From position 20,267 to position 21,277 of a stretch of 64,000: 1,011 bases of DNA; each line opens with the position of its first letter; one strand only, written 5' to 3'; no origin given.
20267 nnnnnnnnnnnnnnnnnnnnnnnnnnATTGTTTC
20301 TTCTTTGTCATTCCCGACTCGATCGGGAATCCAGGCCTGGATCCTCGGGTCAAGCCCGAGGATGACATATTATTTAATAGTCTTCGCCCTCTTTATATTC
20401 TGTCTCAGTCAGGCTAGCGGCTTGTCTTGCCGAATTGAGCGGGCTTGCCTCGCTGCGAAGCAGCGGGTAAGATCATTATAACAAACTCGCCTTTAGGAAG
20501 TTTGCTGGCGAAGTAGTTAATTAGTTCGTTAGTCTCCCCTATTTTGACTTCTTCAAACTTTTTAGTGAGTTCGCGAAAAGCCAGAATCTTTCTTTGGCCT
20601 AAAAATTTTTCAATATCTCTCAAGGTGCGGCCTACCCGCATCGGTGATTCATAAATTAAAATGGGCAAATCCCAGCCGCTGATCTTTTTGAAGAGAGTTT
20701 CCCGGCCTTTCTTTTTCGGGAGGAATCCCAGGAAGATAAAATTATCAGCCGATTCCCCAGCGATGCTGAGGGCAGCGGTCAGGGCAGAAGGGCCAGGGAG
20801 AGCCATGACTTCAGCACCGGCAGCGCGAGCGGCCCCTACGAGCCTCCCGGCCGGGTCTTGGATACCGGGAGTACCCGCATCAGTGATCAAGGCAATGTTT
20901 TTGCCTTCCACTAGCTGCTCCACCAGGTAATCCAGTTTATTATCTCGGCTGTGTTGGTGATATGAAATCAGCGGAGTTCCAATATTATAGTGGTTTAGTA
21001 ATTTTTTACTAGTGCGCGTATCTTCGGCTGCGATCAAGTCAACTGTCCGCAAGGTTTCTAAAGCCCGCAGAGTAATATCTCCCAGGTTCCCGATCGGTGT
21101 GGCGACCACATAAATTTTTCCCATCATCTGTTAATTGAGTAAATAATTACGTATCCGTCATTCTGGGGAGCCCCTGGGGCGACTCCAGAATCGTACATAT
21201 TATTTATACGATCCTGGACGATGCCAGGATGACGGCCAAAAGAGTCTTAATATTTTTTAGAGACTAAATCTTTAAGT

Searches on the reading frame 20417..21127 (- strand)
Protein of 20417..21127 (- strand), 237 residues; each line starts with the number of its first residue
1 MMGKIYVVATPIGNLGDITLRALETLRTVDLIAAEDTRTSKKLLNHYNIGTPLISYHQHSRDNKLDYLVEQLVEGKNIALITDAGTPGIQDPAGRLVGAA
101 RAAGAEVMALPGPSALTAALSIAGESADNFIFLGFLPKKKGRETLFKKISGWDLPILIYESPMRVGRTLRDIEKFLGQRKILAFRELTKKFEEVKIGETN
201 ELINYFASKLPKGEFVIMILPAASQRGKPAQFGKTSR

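Call 24: find_related_loci(query=window:20417-21127:-, collection=metagenome_contigs, flank=10000)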
Query seq(237 aa) (237 aa) in metagenome_contigs; peptide patterns used: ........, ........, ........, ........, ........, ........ (x = any residue, [..] = any of these).
599 stretches matched a pattern (row limit reached: there are more); 206 encode a relative of the query (tblastn E <= 1e-3); the best 80 are kept; 80 distinct loci.
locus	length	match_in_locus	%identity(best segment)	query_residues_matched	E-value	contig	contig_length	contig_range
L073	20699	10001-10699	73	2-234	1e-112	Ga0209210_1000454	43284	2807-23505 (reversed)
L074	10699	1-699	73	2-234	1e-112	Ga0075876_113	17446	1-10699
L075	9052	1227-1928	73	1-234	6e-113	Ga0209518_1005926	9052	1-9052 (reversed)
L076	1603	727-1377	57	3-219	3e-81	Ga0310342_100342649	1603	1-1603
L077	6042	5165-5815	56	3-219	4e-74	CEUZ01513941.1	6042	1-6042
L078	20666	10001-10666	50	2-222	5e-73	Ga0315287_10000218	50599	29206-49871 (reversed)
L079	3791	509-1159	53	3-219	3e-71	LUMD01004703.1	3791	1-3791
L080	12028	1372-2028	52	2-219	5e-71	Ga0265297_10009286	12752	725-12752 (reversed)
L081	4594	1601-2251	52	3-219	8e-71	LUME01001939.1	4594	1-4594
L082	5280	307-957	53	3-219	9e-71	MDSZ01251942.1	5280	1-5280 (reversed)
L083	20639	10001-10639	50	2-219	6e-70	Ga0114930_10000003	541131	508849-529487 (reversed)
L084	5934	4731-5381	53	3-219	2e-69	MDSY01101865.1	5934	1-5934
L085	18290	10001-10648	52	5-219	1e-68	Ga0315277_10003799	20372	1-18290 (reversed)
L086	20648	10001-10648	53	5-219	2e-68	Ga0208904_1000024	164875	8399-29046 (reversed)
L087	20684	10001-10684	50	1-227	5e-68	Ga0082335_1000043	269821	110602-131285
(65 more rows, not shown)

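Call 27: find_encoding_contigs(protein=window:20417-21127:-, flank=6000, max_places=10)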
Protein seq(237 aa) (237 aa): 3 contigs read that carry it; 2 places shown.
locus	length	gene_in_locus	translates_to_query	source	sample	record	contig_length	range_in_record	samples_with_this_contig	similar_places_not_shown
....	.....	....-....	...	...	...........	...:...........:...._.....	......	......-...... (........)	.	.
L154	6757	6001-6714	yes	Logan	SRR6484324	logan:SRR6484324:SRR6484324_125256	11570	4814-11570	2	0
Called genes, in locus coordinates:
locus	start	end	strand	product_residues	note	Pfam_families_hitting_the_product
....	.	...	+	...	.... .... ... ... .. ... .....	-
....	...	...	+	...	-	-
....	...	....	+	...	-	-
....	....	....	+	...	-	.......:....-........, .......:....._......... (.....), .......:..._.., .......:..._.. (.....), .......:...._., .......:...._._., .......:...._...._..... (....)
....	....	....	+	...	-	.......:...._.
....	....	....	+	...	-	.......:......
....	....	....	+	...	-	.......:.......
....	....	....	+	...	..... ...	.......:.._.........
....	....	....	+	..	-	-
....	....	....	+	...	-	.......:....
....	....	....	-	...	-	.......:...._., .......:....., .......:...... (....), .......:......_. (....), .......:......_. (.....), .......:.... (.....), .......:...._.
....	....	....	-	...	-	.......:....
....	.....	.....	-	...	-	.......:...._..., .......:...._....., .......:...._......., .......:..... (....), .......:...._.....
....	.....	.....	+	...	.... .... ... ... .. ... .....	-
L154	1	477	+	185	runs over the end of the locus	-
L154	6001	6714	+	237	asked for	PF00590:TP_methylase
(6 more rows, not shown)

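Call 28: find_homologous_proteins(query=window:20417-21127:-, max_evalue=1e-60)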
Query seq(237 aa) (237 aa): 679 proteins with E <= 1e-60 among 8000 candidates; the best 120 are listed.
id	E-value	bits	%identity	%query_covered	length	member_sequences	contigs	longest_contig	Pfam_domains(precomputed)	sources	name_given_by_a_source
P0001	8.1e-150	514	100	100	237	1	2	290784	PF00590.26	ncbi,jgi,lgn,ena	ncbi:MAG: 16S rRNA (cytidine(1402)-2'-O)-methyltransferase [Patescibacteria group bacterium]|jgi:16S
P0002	1.5e-117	409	83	97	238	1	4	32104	PF00590.26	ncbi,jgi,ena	-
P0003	3.2e-117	408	80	97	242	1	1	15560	PF00590.26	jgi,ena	-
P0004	9.4e-117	406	84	96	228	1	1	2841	PF00590.26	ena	-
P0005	1.2e-116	406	81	95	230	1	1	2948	PF00590.26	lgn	-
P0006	1.8e-116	405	80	97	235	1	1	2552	PF00590.26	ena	-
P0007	2.5e-115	402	78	98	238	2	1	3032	PF00590.26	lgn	-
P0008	6.0e-115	400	82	96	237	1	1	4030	PF00590.26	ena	-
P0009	9.6e-115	400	78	96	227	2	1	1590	PF00590.26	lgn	-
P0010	8.0e-114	397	80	97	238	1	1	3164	PF00590.26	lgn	-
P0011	9.8e-114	396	81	96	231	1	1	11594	PF00590.26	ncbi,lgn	-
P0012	1.1e-113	396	82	96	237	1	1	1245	PF00590.26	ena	-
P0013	1.0e-112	393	77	98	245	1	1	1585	PF00590.26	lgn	-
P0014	2.7e-110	385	82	93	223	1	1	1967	PF00590.26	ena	-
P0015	1.6e-109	383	80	93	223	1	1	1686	PF00590.26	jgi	-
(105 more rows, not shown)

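Call 30: find_encoding_contigs(protein=P0002, flank=7000, max_places=4)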
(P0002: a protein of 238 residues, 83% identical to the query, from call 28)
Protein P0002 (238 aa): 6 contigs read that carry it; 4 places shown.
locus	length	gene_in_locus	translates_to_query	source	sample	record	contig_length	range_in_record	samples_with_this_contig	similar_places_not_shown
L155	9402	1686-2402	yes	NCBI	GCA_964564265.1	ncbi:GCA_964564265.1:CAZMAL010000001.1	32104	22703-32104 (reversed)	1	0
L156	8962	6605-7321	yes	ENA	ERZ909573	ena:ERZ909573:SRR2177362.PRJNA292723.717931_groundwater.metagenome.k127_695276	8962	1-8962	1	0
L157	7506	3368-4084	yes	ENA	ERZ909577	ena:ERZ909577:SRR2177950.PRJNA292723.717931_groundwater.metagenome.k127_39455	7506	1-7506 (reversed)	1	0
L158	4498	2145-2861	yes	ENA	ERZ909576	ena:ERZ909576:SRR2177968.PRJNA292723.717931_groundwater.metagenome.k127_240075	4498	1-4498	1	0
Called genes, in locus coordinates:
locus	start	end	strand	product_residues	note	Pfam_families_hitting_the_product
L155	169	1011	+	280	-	PF00398:RrnaAD, PF13649:Methyltransf_25 (faint)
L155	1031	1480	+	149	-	PF06210:DUF1003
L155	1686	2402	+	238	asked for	PF00590:TP_methylase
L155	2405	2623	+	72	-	-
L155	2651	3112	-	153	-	-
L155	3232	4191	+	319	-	PF03734:YkuD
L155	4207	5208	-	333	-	PF00154:RecA_N, PF08423:Rad51, PF06745:ATPase (weak), PF27531:MT3502_N (weak), PF01637:ATPase_2 (weak), PF21096:RecA_C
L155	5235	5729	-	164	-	PF04461:YajQ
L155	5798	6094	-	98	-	PF04480:DUF559, PF18741:MTES_1575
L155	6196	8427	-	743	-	PF13491:FtsK_4TM, PF17854:FtsK_alpha, PF01580:FtsK_SpoIIIE, PF05621:TniB (faint), PF20703:nSTAND1 (faint), PF09397:FtsK_gamma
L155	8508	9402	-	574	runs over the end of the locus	PF00753:Lactamase_B, PF23023:Anti-Pycsar_Apyc1 (weak), PF12706:Lactamase_B_2, PF22505:RNase_J_b_CASP, PF07521:RMMBL, PF17770:RNase_J_C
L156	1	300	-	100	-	?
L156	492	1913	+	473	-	-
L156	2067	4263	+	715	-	PF00580:UvrD-helicase, PF13245:AAA_19, PF13604:AAA_30 (faint), PF01443:Viral_helicase1 (faint), PF13361:UvrD_C, PF13538:UvrD_C_2, PF21196:PcrA_UvrD_tudor (weak)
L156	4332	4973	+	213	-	PF03330:DPBB_1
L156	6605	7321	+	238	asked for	PF00590:TP_methylase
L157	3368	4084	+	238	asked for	PF00590:TP_methylase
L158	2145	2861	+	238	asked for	PF00590:TP_methylase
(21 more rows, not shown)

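Call 31: find_encoding_contigs(protein=P0003, flank=7000, max_places=3)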
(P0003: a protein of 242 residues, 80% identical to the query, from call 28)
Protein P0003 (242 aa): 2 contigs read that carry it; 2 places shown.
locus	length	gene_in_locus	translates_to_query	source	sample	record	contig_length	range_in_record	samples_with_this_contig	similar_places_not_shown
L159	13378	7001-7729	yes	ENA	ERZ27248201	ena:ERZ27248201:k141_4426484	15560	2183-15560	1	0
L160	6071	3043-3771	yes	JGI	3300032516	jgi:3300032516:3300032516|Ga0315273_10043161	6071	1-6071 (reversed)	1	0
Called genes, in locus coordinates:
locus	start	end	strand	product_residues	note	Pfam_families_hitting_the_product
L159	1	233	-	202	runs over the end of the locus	PF03575:Peptidase_S51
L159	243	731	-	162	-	PF02075:RuvC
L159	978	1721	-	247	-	PF20772:TACO1_YebC_N, PF01709:Transcrip_reg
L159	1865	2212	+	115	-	PF05157:MshEN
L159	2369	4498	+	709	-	PF00580:UvrD-helicase, PF01443:Viral_helicase1 (faint), PF13245:AAA_19, PF13604:AAA_30 (faint), PF13361:UvrD_C, PF13538:UvrD_C_2, PF21196:PcrA_UvrD_tudor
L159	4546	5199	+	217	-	PF03330:DPBB_1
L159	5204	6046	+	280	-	PF00398:RrnaAD, PF13649:Methyltransf_25 (faint)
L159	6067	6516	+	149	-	PF06210:DUF1003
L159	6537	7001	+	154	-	PF00293:NUDIX, PF14815:NUDIX_4 (weak)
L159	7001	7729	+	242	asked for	PF00590:TP_methylase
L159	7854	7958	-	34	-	-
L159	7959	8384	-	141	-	-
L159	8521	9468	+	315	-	PF03734:YkuD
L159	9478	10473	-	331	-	PF13481:AAA_25 (faint), PF00154:RecA_N, PF08423:Rad51, PF06745:ATPase (weak), PF01637:ATPase_2 (weak), PF27531:MT3502_N (weak), PF02283:CobU (weak), PF21096:RecA_C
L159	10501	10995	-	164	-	PF04461:YajQ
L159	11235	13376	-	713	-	PF13491:FtsK_4TM (faint), PF17854:FtsK_alpha, PF01580:FtsK_SpoIIIE, PF05621:TniB (faint), PF20703:nSTAND1 (faint), PF09397:FtsK_gamma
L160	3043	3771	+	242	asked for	PF00590:TP_methylase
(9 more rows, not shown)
